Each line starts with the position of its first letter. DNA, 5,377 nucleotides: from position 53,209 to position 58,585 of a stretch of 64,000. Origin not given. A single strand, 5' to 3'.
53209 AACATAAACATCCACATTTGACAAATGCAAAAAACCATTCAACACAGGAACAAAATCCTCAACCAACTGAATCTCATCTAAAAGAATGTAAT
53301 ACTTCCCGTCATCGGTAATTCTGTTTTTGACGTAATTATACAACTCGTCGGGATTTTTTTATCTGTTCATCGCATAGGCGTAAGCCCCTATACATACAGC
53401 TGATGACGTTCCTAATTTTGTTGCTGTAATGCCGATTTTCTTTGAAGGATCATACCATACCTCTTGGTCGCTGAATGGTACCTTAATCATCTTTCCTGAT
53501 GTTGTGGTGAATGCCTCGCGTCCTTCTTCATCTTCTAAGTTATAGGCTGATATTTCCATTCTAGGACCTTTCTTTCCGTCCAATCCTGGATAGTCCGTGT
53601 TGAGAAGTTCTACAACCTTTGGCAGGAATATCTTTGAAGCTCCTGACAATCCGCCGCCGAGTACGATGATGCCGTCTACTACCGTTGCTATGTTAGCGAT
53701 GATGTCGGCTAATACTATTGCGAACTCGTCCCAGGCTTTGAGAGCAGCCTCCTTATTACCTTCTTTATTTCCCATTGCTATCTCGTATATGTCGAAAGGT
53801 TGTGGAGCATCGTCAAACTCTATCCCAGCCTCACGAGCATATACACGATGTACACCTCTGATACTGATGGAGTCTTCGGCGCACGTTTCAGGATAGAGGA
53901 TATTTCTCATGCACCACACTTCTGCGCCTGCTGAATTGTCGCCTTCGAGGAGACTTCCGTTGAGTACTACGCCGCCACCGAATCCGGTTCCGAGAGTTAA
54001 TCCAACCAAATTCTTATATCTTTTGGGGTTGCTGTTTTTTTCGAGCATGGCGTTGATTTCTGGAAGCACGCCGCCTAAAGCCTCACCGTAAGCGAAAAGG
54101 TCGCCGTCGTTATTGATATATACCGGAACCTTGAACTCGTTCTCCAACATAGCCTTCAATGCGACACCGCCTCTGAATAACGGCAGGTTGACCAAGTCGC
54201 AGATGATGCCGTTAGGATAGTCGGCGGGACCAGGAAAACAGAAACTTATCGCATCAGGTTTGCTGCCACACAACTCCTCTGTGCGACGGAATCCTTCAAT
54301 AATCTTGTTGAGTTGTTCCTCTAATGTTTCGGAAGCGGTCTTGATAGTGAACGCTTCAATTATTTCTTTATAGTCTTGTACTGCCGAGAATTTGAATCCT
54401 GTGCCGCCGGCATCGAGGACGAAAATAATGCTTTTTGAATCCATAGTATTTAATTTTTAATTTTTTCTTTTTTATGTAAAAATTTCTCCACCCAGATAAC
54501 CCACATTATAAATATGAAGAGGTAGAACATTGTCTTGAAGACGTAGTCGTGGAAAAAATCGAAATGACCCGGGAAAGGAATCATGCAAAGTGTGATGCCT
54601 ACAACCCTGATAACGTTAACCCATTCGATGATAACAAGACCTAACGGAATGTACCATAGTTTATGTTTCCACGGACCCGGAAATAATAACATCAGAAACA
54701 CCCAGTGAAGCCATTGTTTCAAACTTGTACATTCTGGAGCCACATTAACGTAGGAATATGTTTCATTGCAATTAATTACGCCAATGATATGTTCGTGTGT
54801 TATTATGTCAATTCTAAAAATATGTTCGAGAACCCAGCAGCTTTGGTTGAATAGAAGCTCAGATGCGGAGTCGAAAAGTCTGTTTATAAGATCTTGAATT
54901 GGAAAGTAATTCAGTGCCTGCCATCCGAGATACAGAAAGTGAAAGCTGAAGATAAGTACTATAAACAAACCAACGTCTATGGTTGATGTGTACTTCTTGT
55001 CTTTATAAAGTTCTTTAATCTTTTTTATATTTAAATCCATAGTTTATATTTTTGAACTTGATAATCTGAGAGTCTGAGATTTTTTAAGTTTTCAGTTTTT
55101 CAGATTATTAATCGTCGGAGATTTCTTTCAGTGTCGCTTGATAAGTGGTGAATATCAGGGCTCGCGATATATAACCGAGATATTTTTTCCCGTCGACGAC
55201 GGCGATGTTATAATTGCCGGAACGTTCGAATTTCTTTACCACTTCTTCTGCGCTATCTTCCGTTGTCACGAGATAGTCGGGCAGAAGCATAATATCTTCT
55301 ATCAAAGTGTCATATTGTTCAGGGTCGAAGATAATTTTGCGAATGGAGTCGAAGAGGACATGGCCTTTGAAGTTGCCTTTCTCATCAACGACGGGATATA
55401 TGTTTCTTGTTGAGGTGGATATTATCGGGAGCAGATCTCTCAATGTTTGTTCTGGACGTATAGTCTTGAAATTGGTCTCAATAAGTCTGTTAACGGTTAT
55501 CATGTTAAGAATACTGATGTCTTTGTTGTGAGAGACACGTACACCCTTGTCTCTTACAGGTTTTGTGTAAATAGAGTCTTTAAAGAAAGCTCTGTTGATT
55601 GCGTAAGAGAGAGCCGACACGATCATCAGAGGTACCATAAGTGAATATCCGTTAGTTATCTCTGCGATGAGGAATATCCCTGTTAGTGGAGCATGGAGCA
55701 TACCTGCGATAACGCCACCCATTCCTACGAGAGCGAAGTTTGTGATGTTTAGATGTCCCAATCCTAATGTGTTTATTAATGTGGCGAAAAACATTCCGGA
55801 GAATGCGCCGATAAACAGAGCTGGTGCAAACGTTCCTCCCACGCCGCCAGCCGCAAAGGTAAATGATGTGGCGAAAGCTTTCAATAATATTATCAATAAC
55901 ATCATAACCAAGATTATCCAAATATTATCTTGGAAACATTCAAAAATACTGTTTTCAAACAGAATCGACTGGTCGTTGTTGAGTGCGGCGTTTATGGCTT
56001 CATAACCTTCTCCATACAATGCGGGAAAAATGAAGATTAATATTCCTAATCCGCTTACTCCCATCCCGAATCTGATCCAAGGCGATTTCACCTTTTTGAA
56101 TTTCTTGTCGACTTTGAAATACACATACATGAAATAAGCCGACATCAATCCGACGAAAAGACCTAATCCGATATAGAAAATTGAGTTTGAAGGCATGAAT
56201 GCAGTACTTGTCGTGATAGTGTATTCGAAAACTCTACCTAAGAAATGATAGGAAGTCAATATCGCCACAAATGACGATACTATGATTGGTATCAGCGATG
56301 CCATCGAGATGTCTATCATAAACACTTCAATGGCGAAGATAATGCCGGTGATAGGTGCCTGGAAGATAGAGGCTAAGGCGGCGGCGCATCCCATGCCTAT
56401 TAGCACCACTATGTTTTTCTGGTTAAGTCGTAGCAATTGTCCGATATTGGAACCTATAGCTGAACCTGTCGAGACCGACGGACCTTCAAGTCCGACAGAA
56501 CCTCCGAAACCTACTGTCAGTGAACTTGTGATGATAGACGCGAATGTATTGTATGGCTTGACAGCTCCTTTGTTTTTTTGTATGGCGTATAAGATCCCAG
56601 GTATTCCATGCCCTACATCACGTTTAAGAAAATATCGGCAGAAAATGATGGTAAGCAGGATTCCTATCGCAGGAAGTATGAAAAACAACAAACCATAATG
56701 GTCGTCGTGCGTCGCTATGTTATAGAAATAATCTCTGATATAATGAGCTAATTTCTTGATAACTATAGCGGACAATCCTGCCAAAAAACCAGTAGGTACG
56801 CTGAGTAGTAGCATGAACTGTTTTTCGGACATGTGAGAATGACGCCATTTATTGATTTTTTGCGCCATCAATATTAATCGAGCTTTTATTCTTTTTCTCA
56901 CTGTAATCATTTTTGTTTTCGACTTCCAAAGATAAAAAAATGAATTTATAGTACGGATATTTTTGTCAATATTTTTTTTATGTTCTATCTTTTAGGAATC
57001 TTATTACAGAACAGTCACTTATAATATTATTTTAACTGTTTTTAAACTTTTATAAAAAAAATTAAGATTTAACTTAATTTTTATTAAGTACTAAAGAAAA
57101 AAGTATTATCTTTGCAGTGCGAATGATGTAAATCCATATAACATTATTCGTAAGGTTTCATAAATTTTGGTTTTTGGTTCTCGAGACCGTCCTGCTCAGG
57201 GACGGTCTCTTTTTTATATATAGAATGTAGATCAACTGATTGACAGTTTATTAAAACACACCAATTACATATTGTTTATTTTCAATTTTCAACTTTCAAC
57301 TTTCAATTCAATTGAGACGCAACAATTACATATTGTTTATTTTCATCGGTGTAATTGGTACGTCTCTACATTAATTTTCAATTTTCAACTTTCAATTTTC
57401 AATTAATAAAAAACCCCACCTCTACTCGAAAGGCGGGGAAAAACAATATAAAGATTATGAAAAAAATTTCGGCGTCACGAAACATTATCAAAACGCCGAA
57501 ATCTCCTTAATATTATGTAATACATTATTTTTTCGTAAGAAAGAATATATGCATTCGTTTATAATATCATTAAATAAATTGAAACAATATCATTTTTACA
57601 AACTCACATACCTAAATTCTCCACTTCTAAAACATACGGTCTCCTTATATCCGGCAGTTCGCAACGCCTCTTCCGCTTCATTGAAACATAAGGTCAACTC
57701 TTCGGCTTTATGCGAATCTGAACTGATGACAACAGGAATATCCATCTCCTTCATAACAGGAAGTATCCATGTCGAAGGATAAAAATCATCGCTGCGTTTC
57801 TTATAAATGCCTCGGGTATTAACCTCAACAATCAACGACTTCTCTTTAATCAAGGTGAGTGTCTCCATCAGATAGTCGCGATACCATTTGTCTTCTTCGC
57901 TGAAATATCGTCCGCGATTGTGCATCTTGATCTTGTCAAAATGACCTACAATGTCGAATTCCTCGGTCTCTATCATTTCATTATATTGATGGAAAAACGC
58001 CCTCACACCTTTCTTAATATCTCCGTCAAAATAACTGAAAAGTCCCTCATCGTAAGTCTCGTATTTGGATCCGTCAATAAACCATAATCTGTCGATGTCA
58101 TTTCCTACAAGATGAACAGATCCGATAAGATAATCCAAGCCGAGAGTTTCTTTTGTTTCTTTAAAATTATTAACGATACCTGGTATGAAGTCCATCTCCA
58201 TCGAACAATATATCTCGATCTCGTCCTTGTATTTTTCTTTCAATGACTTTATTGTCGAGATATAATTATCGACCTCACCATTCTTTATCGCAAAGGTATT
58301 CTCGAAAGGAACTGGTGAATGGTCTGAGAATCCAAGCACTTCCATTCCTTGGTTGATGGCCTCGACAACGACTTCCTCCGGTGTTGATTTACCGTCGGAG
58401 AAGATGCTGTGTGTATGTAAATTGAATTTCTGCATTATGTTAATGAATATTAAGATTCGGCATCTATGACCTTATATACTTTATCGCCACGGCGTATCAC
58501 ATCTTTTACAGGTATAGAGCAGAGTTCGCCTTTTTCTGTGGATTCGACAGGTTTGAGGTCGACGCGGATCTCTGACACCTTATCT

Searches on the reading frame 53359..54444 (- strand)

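Call 8: search_protein_families(library=pfam, proteins=[window:53359-54444:-], max_evalue=0.001)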
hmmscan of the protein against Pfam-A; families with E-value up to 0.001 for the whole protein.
window:53359-54444:- (361 aa): 1 family
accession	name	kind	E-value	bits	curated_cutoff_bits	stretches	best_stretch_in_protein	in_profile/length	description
PF00480.26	ROK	-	2e-26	93.7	22.9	1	10-283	4-260/294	ROK family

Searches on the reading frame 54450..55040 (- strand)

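Call 8: search_protein_families(library=pfam, proteins=[window:54450-55040:-], max_evalue=0.001)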
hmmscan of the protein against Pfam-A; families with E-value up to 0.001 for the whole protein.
window:54450-55040:- (196 aa): 1 family
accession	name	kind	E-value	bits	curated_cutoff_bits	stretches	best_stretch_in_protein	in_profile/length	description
PF09721.15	Exosortase_EpsH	-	0.0004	20.3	25.7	0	97-183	159-251/254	Transmembrane exosortase (Exosortase_EpsH)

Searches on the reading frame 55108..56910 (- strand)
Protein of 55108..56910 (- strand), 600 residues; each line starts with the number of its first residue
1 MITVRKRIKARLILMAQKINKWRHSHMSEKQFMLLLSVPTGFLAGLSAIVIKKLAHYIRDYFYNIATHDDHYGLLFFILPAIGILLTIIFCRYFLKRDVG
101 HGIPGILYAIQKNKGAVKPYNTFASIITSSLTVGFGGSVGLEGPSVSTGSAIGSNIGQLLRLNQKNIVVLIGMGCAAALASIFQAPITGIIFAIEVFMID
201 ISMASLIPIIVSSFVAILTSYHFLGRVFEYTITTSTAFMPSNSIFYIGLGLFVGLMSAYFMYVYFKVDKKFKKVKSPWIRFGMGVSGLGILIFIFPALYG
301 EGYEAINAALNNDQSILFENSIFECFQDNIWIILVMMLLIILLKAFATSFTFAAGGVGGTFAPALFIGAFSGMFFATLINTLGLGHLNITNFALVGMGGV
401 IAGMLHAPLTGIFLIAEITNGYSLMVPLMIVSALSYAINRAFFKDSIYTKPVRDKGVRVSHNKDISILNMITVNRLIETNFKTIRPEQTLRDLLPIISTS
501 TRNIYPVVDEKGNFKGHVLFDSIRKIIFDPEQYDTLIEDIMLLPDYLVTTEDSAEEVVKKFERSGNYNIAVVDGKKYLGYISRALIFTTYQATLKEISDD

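Call 8: search_protein_families(library=pfam, proteins=[window:55108-56910:-], max_evalue=0.001)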
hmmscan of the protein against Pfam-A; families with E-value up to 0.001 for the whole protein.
window:55108-56910:- (600 aa): 2 families
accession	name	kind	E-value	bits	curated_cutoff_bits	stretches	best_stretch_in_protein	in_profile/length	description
PF00654.25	Voltage_CLC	-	1.2e-78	265.2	24.8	1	84-440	2-346/346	Voltage gated chloride channel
PF00571.33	CBS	-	1.4e-10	41.8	24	1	476-527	4-55/57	CBS domain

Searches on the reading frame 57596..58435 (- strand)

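Call 8: search_protein_families(library=pfam, proteins=[window:57596-58435:-], max_evalue=0.001)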
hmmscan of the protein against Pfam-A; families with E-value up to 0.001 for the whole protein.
window:57596-58435:- (279 aa): 1 family
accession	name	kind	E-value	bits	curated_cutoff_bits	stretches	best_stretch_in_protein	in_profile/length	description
PF02811.25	PHP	-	4.3e-24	86.1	26.4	1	6-207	2-163/164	PHP domain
